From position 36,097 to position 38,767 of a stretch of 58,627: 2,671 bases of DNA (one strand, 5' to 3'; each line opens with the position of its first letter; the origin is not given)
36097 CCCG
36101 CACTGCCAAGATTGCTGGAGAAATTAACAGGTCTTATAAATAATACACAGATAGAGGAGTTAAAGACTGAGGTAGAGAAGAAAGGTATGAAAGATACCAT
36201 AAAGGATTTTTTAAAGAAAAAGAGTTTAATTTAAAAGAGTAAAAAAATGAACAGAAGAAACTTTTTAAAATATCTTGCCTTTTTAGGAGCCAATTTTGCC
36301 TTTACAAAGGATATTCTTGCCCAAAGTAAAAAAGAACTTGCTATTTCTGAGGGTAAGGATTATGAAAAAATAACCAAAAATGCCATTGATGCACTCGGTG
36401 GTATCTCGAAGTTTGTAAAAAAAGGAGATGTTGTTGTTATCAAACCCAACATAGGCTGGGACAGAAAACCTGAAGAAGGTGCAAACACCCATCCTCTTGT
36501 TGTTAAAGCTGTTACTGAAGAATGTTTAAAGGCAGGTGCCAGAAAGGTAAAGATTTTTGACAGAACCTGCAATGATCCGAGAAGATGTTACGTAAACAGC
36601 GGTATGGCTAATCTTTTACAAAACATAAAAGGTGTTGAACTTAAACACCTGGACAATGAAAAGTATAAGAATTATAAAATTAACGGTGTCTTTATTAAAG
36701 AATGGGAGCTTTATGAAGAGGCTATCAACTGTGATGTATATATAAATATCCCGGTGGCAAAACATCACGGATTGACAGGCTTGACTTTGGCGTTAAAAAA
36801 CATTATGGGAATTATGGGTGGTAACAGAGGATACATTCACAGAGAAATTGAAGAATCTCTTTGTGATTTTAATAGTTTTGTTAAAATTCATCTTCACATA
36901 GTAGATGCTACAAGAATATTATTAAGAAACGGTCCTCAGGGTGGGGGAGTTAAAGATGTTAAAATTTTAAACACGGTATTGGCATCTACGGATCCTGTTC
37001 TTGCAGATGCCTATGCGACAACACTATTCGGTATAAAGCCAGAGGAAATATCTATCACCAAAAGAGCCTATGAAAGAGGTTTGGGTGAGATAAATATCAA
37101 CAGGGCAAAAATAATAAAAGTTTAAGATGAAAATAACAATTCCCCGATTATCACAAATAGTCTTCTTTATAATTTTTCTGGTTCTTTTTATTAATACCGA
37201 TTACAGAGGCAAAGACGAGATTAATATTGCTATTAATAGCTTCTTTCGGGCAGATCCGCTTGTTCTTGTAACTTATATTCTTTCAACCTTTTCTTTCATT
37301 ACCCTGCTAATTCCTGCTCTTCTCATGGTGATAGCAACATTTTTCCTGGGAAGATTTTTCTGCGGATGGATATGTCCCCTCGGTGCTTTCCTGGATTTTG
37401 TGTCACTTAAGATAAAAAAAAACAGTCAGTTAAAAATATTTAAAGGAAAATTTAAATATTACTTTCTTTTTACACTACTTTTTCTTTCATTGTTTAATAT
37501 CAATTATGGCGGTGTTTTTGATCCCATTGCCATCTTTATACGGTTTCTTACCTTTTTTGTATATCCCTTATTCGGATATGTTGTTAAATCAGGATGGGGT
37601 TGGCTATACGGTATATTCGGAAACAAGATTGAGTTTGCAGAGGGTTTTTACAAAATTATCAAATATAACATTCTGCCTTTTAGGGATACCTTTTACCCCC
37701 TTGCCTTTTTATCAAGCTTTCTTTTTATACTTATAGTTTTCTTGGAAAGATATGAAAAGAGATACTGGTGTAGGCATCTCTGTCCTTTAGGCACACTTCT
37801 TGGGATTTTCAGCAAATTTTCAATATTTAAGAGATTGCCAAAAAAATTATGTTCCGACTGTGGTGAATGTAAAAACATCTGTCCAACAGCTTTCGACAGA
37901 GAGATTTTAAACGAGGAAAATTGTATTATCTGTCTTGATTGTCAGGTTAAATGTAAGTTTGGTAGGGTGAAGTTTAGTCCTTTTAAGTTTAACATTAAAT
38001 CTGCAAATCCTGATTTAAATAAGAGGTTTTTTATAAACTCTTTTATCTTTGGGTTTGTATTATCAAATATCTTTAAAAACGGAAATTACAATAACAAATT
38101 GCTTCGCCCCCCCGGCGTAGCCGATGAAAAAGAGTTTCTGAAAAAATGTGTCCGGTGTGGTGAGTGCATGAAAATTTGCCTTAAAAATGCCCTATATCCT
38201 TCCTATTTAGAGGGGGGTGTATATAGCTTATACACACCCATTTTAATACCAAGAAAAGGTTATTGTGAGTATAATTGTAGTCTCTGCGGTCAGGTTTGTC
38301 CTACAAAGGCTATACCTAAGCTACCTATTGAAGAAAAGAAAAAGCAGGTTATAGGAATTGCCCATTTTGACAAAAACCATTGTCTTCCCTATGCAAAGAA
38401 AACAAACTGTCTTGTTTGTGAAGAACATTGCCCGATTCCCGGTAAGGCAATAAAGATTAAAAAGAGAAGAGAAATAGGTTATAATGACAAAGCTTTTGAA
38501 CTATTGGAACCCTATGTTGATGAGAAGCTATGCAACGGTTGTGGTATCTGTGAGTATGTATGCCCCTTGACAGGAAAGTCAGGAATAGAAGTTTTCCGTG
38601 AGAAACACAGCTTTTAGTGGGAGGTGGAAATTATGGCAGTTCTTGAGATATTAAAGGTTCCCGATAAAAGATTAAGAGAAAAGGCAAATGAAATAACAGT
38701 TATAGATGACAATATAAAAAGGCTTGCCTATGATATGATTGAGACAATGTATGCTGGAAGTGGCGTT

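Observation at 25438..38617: Eleven-gene translationally coupled operon of exported beta-sandwich and beta-helix paralogues, a membrane SpeE-like enzyme and a Tat/polyferredoxin module: candidate undescribed envelope system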

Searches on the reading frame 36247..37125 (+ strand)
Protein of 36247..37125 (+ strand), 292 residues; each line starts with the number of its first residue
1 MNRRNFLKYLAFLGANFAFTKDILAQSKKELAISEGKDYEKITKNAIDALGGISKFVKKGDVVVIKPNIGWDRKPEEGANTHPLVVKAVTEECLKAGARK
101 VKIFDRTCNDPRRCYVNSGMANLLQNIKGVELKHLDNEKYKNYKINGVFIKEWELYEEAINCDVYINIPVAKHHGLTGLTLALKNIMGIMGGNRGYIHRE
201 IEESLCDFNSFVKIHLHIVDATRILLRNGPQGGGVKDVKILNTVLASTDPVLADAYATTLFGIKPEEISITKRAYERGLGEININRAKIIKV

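Call 4: search_protein_families(library=pfam, proteins=[window:36247-37125:+], max_evalue=0.01)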
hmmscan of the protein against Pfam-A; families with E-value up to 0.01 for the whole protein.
window:36247-37125:+ (292 aa): 1 family
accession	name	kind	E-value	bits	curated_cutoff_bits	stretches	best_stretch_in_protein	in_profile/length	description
PF04015.17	DUF362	-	4.6e-53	180.7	24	1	63-258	1-199/200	Domain of unknown function (DUF362)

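Call 7: search_protein_families(library=ncbifam, proteins=[window:36247-37125:+], max_evalue=0.01)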
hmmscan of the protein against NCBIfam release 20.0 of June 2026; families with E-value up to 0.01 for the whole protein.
window:36247-37125:+ (292 aa): 1 family
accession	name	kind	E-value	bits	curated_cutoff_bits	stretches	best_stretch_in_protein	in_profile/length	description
NF052623.1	Npun_F2552_fam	equivalog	7.7e-20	71.5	500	1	42-280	19-258/314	Npun_F2552 family protein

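Call 26: search_solved_structures(query=window:36247-37125:+, max_evalue=1)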
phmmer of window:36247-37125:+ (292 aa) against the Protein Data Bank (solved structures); distinct sequences matched with E-value up to 1: 0.

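Call 40: find_homologous_proteins(query=window:36247-37125:+)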
Query window:36247-37125:+ (292 aa): 6881 proteins with E <= 0.001 among 8000 candidates; the best 120 are listed.
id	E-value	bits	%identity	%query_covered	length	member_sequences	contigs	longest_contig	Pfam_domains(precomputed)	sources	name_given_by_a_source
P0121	3.7e-192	655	100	100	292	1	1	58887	PF04015.18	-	-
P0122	6.4e-169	579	86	100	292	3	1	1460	PF04015.18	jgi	-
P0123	6.2e-167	572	83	100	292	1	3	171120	PF04015.18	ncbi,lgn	-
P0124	6.6e-166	569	82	100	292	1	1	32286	PF04015.18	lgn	-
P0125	3.0e-155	534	79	100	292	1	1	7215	PF04015.18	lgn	-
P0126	6.7e-155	533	78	100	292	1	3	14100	PF04015.18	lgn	-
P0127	3.2e-147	507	74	100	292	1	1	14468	PF04015.18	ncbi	-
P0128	2.2e-132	459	69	100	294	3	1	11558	PF04015.18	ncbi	-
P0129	2.1e-130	452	68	100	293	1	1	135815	PF04015.18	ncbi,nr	ncbi:MAG: DUF362 domain-containing protein [Proteobacteria bacterium]|nr:DUF362 domain-containing pr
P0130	2.2e-129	449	67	100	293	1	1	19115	PF04015.18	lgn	-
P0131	4.0e-129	448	69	100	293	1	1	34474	PF04015.18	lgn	-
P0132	5.4e-129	448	69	100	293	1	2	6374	PF04015.18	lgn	-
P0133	5.8e-129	448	69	100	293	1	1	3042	PF04015.18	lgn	-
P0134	6.5e-129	447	65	100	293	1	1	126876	PF04015.18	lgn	-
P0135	7.7e-129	447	66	100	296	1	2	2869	PF04015.18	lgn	-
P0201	1.7e-121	423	64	100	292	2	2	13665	PF04015.18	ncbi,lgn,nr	ncbi:MAG: DUF362 domain-containing protein [Methanomicrobium sp.]|nr:DUF362 domain-containing protei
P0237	1.3e-119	417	62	100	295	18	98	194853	PF04015.18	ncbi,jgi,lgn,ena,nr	ncbi:MAG TPA: DUF362 domain-containing protein [Syntrophorhabdus sp.]|jgi:uncharacterized protein (D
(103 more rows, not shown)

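Call 41: find_encoding_contigs(protein=P0237, flank=10000, max_places=2)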
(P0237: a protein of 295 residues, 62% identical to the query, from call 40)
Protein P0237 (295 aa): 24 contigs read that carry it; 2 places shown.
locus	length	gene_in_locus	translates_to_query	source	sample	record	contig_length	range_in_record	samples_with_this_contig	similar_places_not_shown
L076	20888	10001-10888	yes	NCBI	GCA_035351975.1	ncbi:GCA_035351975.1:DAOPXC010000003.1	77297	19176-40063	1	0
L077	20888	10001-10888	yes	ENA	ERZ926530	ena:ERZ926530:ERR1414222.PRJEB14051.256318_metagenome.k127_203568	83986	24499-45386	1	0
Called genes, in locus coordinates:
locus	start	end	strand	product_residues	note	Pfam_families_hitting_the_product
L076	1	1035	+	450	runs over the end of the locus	PF00072:Response_reg, PF00158:Sigma54_activat, PF14532:Sigma54_activ_2, PF07728:AAA_5 (weak), PF25601:AAA_lid_14, PF02954:HTH_8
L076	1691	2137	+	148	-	PF07963:N_methyl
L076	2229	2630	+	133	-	PF07963:N_methyl (weak)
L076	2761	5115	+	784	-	PF09586:YfhO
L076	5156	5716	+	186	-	PF13489:Methyltransf_23, PF13847:Methyltransf_31 (faint), PF08241:Methyltransf_11, PF08242:Methyltransf_12 (faint), PF13649:Methyltransf_25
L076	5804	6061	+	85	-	PF03144:GTP_EFTU_D2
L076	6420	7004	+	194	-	-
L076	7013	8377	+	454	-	PF01743:PolyA_pol, PF12627:PolyA_pol_RNAbd, PF01966:HD, PF13735:tRNA_NucTran2_2 (weak)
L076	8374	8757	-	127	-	PF13431:TPR_17 (faint), PF13414:TPR_11 (faint), PF00515:TPR_1 (faint), PF07719:TPR_2 (weak), PF13181:TPR_8 (faint), PF13424:TPR_12 (faint), PF13428:TPR_14 (faint), PF13432:TPR_16, +1 more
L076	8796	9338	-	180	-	PF13529:Peptidase_C39_2, PF03412:Peptidase_C39 (weak)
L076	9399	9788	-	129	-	PF20332:DUF6627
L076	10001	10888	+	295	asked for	PF04015:DUF362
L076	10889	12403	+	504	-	PF12801:Fer4_5, PF00037:Fer4 (faint), PF12801:Fer4_5 (weak), PF13187:Fer4_9 (faint), PF13237:Fer4_10 (faint), PF13484:Fer4_16 (faint), PF14697:Fer4_21 (faint), PF12838:Fer4_7 (weak)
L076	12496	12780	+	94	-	PF20657:DUF6811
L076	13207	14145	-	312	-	PF13424:TPR_12, PF24885:TPR_NPHP3, PF13374:TPR_10 (weak), PF13424:TPR_12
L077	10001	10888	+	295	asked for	PF04015:DUF362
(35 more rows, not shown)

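Call 42: find_encoding_contigs(protein=P0201, flank=8000, max_places=1)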
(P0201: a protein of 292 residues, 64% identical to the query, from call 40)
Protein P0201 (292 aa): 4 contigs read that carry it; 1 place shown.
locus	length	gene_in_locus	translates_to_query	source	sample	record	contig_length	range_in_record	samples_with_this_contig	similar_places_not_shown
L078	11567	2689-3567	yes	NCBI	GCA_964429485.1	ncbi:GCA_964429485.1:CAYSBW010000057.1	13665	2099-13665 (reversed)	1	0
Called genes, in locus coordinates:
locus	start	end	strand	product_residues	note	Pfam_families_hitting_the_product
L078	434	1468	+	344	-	PF12627:PolyA_pol_RNAbd, PF01966:HD (weak), PF13735:tRNA_NucTran2_2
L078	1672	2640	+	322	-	PF03749:SfsA, PF01986:DUF123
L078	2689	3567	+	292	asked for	PF04015:DUF362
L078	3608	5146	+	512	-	PF12801:Fer4_5, PF00037:Fer4 (faint), PF13484:Fer4_16 (faint), PF12801:Fer4_5 (weak), PF13187:Fer4_9 (faint), PF13237:Fer4_10 (faint), PF14697:Fer4_21 (faint), PF12838:Fer4_7 (weak), +1 more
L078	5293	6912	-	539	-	PF00389:2-Hacid_dh, PF02826:2-Hacid_dh_C, PF03446:NAD_binding_2 (weak), PF19304:PGDH_inter, PF01842:ACT (weak)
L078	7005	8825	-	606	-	PF13522:GATase_6, PF13537:GATase_7, PF01380:SIS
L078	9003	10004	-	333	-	PF00483:NTP_transferase, PF01128:IspD (weak), PF02348:CTP_transf_3 (weak), PF12804:NTP_transf_3, PF25084:LbH_EIF2B, PF00132:Hexapep (weak), PF25087:GMPPB_C, PF00132:Hexapep (weak)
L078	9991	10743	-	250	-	PF00902:TatC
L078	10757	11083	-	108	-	PF02416:TatA_B_E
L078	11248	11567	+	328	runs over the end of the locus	PF00108:Thiolase_N, PF08545:ACP_syn_III, PF08541:ACP_syn_III_C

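Call 71: predict_structure(alignment_id=A2)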
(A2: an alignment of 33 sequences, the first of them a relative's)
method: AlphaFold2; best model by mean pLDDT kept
length: 292 residues; sequences in the alignment: 33
mean_pLDDT: 80.7   pTM: 0.81
mean pLDDT of the five models: 80.7, 80.6, 78.2, 76.8, 76.2
residues with pLDDT >= 90: 105; 70-90: 117; 50-70: 57; < 50: 13
segments of 3 or more residues with pLDDT < 50: 21-26, 229-234
pLDDT, mean of each block of 10 residues (from residue 1): 79 67 56 96 97 96 88 57 93 98 75 60 90 80 81 85 92 63 76 63 84 91 65 59 93 90 85 90 93 92
secondary structure, 60 per line:
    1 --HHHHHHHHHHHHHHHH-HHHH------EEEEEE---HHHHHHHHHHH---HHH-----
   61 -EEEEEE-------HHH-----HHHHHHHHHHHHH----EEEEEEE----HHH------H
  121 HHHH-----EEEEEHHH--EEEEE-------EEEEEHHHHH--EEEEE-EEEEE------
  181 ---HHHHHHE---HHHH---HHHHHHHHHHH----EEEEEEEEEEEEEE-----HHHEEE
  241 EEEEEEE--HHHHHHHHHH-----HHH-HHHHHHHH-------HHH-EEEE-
elements in order: H3-18 H20-23 E30-35 H39-49 E62-67 H83-95 E100-106 H120-124 E130-134 E140-144 E152-156 H157-161 E164-168 E170-174 H184-189 H194-197 H201-211 E216-229 E238-247 H250-259 H269-276 E288-291

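Call 74: fold_search(model_id=the predicted structure, library=pdb)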
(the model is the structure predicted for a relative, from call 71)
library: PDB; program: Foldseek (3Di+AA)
matches with E <= 10: 825; with E <= 0.001: 20
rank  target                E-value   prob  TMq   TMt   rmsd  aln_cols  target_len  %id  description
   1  9q3j_G                7.1e-07  1.00  0.41  0.29   7.3       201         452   12  Structures of LarA-like nickel-pincer nucleotide cofactor-utilizing enzyme with a single catalytic histidine residue f (released 2025-09-17)
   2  9q3j_E                9.2e-07  1.00  0.40  0.28   6.5       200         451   12  Structures of LarA-like nickel-pincer nucleotide cofactor-utilizing enzyme with a single catalytic histidine residue f (released 2025-09-17)
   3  9q3k_A                1.5e-06  1.00  0.46  0.31  12.2       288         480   12  Structure of LarA-like nickel-pincer nucleotide cofactor-utilizing enzyme with a single catalytic histidine residue fr (released 2025-09-24)
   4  7s91                  2.2e-06  1.00  0.51  0.39   5.4       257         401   16  Structure of the malate racemase mar2 apoprotein from Thermoanaerobacterium thermosaccharolyticum at 2.25 angstroms reso (released 2021-10-13)
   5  9q3j_H                3.2e-06  1.00  0.49  0.34  12.0       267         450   11  Structures of LarA-like nickel-pincer nucleotide cofactor-utilizing enzyme with a single catalytic histidine residue f (released 2025-09-17)
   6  4nar                  3.4e-06  1.00  0.47  0.35   7.2       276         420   12  Crystal Structure of the Q9WYS3 protein from Thermotoga maritima. Northeast Structural Genomics Consortium Target VR152 (released 2013-11-06)
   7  9q3j_D                4.7e-06  1.00  0.40  0.28   7.6       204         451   12  Structures of LarA-like nickel-pincer nucleotide cofactor-utilizing enzyme with a single catalytic histidine residue f (released 2025-09-17)
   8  9eid                  5.0e-06  1.00  0.50  0.37   7.6       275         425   14  A broad-substrate spectrum lactate racemase A from Isosphaera pallida in complex with D-2-Hydroxybutyrate (released 2025-01-29)
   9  9eia_B                8.0e-06  1.00  0.49  0.35   7.6       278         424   13  A broad-substrate spectrum lactate racemase A from Isosphaera pallida in complex with copurified D-lactate (released 2025-01-29)
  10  9eia_A                9.1e-06  1.00  0.49  0.35   7.6       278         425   12  A broad-substrate spectrum lactate racemase A from Isosphaera pallida in complex with copurified D-lactate (released 2025-01-29)
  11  2yjg_A                1.3e-05  1.00  0.42  0.31  10.3       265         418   14  Structure of the lactate racemase apoprotein from Thermoanaerobacterium thermosaccharolyticum (released 2012-05-30)
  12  8ezh                  2.3e-05  1.00  0.53  0.39   8.5       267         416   11  A tethered niacin-derived pincer complex with a nickel-carbon bond in lactate racemase R98A/R100A variant modeled with s (released 2023-01-25)
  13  9q3j_A                2.4e-05  1.00  0.41  0.28   5.5       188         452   13  Structures of LarA-like nickel-pincer nucleotide cofactor-utilizing enzyme with a single catalytic histidine residue f (released 2025-09-17)
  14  6d6z                  2.8e-05  1.00  0.53  0.41   5.2       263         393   13  Structure of the malate racemase apoprotein from Thermoanaerobacterium thermosaccharolyticum (released 2019-04-24)
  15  2yjg_B                4.4e-05  1.00  0.38  0.28  10.7       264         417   14  Structure of the lactate racemase apoprotein from Thermoanaerobacterium thermosaccharolyticum (released 2012-05-30)
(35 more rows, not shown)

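Call 75: search_solved_structures(query=A2, max_evalue=10, show_alignments=4)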
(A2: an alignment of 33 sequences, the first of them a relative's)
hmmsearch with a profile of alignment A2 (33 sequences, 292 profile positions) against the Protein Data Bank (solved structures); distinct sequences matched with E-value up to 10: 1.
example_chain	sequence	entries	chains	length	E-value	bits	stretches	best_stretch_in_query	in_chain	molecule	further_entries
9jdt_A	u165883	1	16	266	1.3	11.4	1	173-213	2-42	Short-chain dehydrogenase/reductase SDR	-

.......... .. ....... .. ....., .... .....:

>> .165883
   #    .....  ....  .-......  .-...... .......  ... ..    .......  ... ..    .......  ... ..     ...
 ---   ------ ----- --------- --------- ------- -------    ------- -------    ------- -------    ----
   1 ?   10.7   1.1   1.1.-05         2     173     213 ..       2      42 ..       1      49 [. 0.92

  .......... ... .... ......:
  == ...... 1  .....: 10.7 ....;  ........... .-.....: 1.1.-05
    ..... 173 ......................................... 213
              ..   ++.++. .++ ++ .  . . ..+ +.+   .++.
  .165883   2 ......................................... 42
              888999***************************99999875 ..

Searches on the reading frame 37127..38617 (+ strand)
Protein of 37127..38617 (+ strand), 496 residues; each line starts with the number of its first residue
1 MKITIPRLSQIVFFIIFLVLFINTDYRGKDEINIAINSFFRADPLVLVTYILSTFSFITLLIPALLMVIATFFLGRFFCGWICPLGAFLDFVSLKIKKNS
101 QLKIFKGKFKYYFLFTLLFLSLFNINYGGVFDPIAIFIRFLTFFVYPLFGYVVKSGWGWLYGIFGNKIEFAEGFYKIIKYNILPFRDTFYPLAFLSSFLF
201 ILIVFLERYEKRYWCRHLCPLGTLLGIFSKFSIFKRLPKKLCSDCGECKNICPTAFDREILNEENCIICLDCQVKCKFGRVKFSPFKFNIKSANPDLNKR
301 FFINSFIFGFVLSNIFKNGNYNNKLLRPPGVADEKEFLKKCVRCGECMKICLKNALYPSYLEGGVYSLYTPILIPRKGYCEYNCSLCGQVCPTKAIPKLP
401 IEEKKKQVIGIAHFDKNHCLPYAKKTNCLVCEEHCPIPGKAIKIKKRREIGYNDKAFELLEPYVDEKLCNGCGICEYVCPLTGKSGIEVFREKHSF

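Call 5: search_protein_families(library=pfam, proteins=[window:37127-38617:+], max_evalue=0.01)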
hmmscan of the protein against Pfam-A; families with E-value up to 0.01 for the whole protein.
window:37127-38617:+ (496 aa): 12 families
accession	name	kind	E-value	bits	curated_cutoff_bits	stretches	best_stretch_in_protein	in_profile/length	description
PF12801.12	Fer4_5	-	1.9e-17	63.4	22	2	59-100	4-45/48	4Fe-4S binding domain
PF13187.11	Fer4_9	-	8e-13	48.6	27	2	265-355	1-51/52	4Fe-4S dicluster domain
PF12838.12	Fer4_7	-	2e-11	44.6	27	2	426-480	3-49/52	4Fe-4S dicluster domain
PF00037.32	Fer4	-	2e-10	40.5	21.1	1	462-480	1-19/24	4Fe-4S binding domain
PF13237.11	Fer4_10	-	5.6e-09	36.2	25.5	2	260-351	3-52/53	4Fe-4S dicluster domain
PF12837.12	Fer4_6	-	1.1e-07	31.9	25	1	462-480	2-20/24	4Fe-4S binding domain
PF13183.11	Fer4_8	-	3.8e-07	31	27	0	241-254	53-66/68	4Fe-4S dicluster domain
PF12797.12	Fer4_2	-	2.2e-05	24.5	24.5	1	462-480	3-21/22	4Fe-4S binding domain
PF13484.11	Fer4_16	-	3.5e-05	24.9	30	0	427-481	4-65/66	4Fe-4S double cluster binding domain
PF14697.11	Fer4_21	-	0.00015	22.2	35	0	427-481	10-53/59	4Fe-4S dicluster domain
PF25160.1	LdpA_Fe-S-bd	-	0.00057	20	27.6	0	215-254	9-40/49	LdpA Fe-S cluster-binding domain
PF14149.11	YhfH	-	0.0035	17.6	27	1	230-247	4-21/37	YhfH-like protein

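Call 24: search_protein_families(library=ncbifam, proteins=[window:37127-38617:+], max_evalue=0.001)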
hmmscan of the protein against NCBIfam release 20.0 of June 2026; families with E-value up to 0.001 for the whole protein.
window:37127-38617:+ (496 aa): 15 families
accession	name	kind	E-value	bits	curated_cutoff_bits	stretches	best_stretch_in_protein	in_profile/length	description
NF007012.0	PRK09476.1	equivalog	1.3e-28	99.9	269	1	305-492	25-208/254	ferredoxin-type protein NapG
TIGR00397.1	mauM_napG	subfamily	8.4e-22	77.8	178.85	1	319-482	33-190/213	MauM/NapG family ferredoxin-type protein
TIGR02163.1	napH_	subfamily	6e-20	71.8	213.05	2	195-273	152-243/255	NapH/MauN family ferredoxin-type protein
NF007013.0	PRK09477.1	equivalog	1.1e-15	57.5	234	2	196-272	176-265/286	quinol dehydrogenase ferredoxin subunit NapH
TIGR00402.1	napF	equivalog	1.6e-12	47.6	102.2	1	321-481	17-145/149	ferredoxin-type protein NapF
NF046105.1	TransRegNosR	equivalog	1.5e-08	33.5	1000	1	192-275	573-664/680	transcriptional regulator NosR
NF042909.1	FMH_DH_FwdF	exception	1.6e-08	34.1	375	1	340-481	56-192/336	tungsten-dependent formylmethanofuran dehydrogenase subunit FwdF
NF058577.1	FdxA_fam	equivalog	2.8e-08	33.8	65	0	215-254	15-50/52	4Fe-4S ferredoxin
TIGR02179.1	PorD_KorD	subfamily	0.00013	22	60.05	0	423-491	25-76/78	2-oxoacid:acceptor oxidoreductase, delta subunit, pyruvate/2-ketoisovalerate family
NF040864.1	HgcB_ferredoxin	equivalog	0.00024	20.9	99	0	237-282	11-62/93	mercury methylation ferredoxin HgcB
TIGR02512.1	FeFe_hydrog_A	subfamily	0.00027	19.9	405.95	0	339-398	7-69/375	[FeFe] hydrogenase, group A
NF007382.0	PRK09898.1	equivalog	0.00049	19.7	213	0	214-286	130-203/208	ferredoxin-like protein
NF004543.0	PRK05888.2-5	equivalog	0.00071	19.1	243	0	339-396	59-115/217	NADH-quinone oxidoreductase subunit NuoI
NF040616.1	F420_dehyd_FpoF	exception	0.00077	18.5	475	1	425-481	13-66/337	F420H2 dehydrogenase subunit FpoF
TIGR01971.1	NuoI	subfamily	0.00079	19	113.05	0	383-453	46-109/121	NADH-quinone oxidoreductase, chain I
